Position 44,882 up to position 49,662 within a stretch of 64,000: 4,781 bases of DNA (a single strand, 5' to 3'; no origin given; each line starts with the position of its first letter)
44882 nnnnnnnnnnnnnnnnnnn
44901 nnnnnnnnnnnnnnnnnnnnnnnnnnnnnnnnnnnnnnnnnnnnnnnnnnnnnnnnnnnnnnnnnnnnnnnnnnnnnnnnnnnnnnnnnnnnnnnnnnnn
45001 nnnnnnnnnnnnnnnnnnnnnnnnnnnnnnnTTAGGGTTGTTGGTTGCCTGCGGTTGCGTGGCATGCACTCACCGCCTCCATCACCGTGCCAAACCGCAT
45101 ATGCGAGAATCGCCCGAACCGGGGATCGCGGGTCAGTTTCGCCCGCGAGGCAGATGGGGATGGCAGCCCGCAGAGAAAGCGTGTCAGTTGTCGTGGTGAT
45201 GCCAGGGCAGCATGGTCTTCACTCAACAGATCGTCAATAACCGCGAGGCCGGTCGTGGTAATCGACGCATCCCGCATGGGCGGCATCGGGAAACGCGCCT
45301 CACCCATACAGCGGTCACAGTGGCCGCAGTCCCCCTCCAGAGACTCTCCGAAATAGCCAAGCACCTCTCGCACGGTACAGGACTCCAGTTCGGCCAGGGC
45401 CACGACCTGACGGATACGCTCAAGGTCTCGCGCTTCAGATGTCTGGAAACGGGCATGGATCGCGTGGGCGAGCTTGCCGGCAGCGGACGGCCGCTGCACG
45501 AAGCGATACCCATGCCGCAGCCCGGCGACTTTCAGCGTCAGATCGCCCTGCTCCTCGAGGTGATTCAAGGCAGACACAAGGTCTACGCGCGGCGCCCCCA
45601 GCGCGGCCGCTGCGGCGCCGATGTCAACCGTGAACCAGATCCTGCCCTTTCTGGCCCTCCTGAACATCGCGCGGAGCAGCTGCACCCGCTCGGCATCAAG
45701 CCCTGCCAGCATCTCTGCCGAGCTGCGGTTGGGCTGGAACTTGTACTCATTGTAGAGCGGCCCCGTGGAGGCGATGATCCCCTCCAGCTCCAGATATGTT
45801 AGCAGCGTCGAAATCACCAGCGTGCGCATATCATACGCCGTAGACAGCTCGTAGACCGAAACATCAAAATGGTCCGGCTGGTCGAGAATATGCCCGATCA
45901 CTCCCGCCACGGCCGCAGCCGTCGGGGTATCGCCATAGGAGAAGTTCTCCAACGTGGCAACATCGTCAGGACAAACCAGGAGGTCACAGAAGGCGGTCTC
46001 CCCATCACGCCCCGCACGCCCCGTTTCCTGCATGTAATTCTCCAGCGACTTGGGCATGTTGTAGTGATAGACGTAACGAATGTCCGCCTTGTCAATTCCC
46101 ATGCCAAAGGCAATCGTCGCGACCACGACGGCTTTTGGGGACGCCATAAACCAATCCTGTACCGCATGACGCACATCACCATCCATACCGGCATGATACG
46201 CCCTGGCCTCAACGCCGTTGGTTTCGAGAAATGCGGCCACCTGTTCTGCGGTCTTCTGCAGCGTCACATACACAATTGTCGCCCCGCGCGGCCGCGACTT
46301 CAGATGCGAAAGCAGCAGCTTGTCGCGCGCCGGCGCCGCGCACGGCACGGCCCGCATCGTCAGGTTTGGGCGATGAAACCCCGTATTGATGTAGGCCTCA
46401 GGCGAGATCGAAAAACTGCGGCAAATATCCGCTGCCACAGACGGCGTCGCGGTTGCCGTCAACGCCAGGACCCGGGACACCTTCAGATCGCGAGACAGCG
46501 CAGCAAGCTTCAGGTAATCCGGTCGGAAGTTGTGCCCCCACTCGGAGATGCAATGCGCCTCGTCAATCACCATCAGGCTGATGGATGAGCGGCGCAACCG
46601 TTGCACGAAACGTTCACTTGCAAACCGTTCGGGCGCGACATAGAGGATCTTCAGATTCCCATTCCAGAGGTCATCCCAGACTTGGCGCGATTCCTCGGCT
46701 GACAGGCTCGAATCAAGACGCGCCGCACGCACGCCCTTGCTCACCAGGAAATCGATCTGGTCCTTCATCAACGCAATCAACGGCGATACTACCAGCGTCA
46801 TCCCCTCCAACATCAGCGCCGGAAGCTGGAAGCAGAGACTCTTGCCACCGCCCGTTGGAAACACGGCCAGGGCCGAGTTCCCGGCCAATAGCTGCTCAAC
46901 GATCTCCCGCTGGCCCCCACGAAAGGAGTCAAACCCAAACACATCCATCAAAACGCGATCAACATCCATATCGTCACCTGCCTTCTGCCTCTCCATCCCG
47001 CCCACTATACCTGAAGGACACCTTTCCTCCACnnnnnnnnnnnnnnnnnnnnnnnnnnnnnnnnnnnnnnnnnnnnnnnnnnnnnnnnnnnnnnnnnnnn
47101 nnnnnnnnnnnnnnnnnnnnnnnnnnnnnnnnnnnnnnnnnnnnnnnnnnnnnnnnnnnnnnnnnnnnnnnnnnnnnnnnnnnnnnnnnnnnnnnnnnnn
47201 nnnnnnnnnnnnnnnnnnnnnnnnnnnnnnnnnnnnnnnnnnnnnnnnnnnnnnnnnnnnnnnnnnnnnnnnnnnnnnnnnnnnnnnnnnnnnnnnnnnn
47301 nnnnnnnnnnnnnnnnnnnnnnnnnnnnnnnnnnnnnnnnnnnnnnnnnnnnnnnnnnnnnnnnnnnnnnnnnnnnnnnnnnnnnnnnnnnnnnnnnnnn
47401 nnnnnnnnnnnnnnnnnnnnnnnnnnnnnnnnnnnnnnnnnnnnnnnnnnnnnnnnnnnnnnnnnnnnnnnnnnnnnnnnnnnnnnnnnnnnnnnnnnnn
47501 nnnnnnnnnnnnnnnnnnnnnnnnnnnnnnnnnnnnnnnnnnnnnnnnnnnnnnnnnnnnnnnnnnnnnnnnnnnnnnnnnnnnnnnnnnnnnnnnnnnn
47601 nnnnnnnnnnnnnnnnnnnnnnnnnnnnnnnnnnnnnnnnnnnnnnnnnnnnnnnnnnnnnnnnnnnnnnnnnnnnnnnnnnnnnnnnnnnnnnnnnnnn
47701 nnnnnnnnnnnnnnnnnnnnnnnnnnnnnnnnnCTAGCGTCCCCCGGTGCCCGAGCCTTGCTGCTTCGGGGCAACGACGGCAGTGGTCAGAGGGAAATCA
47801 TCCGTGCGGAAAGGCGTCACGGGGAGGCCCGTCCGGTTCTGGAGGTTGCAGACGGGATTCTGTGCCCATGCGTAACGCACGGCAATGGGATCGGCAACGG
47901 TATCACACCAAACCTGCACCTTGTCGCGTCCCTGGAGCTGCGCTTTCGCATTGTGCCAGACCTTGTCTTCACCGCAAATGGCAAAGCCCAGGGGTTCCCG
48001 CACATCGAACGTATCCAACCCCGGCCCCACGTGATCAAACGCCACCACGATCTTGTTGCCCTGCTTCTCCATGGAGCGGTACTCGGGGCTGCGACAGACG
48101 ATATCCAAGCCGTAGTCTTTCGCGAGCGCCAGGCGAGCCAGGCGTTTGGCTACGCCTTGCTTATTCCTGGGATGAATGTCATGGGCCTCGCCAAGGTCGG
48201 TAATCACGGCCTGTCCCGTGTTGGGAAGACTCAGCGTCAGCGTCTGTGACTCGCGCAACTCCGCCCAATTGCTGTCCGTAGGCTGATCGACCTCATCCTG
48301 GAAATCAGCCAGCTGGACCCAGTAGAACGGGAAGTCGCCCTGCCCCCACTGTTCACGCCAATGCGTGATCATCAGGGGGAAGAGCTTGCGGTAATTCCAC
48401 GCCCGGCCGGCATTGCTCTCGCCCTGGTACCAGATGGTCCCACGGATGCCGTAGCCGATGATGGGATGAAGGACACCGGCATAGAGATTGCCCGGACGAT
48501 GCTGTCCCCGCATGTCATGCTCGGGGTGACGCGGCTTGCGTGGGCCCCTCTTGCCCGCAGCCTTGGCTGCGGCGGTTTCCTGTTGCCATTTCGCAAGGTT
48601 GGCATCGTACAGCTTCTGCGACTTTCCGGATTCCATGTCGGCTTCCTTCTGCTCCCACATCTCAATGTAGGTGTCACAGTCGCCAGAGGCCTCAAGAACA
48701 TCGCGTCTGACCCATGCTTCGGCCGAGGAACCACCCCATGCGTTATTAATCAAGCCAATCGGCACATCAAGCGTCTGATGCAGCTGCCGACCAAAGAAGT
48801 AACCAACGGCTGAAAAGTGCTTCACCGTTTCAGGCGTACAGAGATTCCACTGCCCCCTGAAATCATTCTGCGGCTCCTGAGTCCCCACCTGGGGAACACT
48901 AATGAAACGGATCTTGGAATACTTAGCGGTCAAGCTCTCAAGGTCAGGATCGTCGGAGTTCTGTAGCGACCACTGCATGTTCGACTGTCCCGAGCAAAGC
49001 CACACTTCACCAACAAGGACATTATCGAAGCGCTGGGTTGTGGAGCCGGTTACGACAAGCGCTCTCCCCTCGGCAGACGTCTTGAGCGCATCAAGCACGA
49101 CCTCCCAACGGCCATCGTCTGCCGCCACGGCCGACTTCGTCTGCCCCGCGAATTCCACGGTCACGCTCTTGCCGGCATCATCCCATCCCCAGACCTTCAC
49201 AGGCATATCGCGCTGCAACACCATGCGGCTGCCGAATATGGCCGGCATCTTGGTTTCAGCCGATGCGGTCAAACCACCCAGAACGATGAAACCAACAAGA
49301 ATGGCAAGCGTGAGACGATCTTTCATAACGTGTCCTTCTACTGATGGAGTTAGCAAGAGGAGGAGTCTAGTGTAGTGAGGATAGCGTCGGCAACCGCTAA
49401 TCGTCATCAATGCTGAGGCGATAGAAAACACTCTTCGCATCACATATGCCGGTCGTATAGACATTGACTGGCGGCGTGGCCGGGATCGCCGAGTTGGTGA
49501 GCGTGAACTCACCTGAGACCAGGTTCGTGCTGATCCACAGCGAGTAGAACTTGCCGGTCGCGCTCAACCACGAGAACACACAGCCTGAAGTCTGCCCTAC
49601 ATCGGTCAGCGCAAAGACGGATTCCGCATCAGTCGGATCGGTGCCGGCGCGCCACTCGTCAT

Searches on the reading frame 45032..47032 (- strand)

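Call 57: search_protein_families(library=pfam, proteins=[window:45032-47032:-], max_evalue=0.00001)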
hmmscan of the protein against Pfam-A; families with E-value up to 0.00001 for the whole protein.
window:45032-47032:- (666 aa): 3 families
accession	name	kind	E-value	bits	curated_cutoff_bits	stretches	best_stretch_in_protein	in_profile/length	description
PF00270.35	DEAD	-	2.2e-26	93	26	1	40-199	3-163/167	DEAD/DEAH box helicase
PF00271.37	Helicase_C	-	6e-22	78.4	23.5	1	239-344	5-110/110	Helicase conserved C-terminal domain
PF16124.10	RecQ_Zn_bind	-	4e-08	34.3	25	1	531-575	19-65/66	RecQ zinc-binding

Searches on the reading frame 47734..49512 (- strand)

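Call 57: search_protein_families(library=pfam, proteins=[window:47734-49512:-], max_evalue=0.00001)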
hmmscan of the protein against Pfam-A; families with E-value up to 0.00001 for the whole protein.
window:47734-49512:- (592 aa): 1 family
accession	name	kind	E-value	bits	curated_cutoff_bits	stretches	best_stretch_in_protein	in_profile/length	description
PF03629.24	SASA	-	2.8e-17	63.5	24.8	2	355-447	119-207/226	Carbohydrate esterase, sialic acid-specific acetylesterase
